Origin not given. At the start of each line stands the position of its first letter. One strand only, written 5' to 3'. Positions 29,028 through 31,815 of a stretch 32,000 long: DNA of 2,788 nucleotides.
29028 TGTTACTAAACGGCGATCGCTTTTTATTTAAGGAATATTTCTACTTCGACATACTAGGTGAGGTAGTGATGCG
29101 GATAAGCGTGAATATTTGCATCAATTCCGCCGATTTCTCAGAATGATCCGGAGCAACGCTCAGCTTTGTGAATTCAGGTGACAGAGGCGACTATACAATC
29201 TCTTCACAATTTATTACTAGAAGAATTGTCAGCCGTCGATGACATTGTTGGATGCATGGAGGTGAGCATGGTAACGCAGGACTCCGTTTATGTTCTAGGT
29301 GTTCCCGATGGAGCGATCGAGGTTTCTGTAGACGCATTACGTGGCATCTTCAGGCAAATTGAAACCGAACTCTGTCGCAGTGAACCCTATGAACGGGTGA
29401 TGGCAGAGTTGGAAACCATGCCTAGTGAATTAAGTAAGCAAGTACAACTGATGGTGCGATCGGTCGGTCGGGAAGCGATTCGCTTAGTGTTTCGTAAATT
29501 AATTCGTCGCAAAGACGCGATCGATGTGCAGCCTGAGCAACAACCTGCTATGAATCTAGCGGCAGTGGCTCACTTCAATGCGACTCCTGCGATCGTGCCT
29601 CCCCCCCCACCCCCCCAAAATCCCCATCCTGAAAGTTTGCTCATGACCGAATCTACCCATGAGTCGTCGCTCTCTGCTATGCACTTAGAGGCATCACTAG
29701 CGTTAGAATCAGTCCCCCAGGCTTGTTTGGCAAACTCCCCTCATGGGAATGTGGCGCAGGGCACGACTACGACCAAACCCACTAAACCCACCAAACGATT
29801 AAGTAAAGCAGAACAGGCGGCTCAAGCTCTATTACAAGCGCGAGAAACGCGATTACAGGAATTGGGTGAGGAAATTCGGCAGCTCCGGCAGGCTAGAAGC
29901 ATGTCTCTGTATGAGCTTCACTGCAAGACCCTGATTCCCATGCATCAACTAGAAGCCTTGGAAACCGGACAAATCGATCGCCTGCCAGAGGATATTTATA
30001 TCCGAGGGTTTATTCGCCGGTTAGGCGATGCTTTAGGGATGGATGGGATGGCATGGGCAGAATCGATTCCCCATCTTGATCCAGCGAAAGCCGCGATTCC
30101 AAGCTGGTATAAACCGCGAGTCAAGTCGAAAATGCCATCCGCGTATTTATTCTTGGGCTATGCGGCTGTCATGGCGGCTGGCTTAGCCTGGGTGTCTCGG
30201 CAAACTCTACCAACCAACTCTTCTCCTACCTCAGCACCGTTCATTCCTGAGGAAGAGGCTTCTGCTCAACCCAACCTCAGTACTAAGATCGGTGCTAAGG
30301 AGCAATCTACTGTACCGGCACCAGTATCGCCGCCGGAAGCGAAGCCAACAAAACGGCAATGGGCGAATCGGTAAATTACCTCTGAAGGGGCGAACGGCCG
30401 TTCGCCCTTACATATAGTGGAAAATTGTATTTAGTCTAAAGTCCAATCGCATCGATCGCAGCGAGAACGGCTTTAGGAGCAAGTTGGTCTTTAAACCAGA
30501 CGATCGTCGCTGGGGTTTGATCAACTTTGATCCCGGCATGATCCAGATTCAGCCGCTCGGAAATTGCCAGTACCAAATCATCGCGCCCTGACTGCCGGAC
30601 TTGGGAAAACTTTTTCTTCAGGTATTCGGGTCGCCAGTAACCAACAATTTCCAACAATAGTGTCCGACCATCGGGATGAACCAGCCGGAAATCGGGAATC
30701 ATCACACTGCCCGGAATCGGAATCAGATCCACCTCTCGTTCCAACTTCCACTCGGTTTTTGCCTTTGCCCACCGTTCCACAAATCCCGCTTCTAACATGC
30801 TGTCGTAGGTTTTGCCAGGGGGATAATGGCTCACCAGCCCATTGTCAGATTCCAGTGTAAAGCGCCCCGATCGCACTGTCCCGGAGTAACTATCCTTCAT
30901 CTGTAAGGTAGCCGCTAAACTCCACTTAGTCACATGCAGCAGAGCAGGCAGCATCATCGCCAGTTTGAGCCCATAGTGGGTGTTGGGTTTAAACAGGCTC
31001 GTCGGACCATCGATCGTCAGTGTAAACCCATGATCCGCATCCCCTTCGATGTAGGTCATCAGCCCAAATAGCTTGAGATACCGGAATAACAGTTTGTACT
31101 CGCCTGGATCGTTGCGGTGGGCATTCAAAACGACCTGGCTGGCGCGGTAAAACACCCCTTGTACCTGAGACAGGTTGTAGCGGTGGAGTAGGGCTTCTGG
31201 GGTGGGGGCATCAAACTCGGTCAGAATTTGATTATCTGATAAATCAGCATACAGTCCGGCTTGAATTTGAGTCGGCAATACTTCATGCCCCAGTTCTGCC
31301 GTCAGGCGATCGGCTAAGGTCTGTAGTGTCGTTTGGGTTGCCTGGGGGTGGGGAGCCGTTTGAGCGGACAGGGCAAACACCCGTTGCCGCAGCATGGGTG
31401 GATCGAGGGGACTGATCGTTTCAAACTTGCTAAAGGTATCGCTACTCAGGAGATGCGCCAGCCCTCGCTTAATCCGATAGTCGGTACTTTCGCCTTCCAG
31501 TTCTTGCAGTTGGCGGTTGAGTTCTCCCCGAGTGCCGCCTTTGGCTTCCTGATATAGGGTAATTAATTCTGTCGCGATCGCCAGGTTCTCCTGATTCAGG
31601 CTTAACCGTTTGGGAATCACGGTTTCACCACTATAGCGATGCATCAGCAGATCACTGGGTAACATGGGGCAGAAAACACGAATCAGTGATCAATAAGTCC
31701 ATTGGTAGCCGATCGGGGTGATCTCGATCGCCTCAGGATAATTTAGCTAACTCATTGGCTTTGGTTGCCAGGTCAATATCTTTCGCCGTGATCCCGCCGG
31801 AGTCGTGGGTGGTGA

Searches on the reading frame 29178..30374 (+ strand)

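Call 80: search_protein_families(library=pfam, proteins=[window:29178-30374:+], max_evalue=0.0001)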
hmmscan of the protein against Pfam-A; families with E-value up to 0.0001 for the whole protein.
window:29178-30374:+ (398 aa): 1 family
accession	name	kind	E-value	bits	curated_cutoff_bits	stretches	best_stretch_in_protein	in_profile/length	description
PF13413.12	HTH_25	-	6.6e-17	61.5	24.6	1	233-290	2-59/62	Helix-turn-helix domain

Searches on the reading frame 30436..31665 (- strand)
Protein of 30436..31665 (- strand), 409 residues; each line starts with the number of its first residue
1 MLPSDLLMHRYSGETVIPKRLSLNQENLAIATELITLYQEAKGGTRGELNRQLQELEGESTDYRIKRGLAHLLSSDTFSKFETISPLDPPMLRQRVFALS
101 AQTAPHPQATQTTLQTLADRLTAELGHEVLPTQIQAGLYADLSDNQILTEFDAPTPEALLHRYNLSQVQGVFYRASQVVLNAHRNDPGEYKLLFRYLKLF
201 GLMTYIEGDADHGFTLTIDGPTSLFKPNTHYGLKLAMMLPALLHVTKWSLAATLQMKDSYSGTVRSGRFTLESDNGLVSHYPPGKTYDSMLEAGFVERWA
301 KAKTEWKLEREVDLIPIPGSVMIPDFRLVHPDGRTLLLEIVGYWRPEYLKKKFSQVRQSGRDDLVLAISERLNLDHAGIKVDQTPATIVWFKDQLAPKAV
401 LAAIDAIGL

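Call 80: search_protein_families(library=pfam, proteins=[window:30436-31665:-], max_evalue=0.0001)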
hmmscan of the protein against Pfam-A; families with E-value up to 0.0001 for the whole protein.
window:30436-31665:- (409 aa): 1 family
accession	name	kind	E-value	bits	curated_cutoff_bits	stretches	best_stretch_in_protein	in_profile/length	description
PF05626.16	DUF790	-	3.6e-155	516.9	28.8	1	1-403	1-386/387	Protein of unknown function (DUF790)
